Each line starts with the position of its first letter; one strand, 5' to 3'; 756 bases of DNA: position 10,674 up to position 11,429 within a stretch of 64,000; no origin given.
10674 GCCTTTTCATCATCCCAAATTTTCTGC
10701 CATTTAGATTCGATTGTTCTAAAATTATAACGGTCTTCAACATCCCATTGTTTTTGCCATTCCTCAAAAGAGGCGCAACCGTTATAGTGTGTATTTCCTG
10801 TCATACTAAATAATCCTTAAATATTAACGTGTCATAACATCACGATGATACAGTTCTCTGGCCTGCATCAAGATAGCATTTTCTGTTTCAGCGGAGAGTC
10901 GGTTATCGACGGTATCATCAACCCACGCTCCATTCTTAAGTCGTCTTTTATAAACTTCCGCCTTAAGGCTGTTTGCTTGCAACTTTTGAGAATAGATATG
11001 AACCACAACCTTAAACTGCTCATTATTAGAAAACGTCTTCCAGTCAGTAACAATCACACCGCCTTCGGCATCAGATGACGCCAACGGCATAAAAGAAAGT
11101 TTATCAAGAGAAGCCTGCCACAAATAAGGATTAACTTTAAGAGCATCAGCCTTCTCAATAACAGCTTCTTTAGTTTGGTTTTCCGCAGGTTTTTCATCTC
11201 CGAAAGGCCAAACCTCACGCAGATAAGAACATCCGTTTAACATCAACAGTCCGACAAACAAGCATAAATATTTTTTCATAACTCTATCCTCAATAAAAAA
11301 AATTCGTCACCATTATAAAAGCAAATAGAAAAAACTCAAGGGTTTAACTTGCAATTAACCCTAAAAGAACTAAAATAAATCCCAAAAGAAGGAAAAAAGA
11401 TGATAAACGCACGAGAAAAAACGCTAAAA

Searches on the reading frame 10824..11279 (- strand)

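Call 69: search_protein_families(library=pfam, max_evalue=0.001, proteins=[window:10824-11279:-])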
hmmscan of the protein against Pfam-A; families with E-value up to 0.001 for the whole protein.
window:10824-11279:- (151 aa): 1 family
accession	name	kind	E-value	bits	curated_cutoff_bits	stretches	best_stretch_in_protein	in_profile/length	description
PF12100.13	DUF3576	-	4.2e-32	110.8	25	1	48-143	2-99/101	Domain of unknown function (DUF3576)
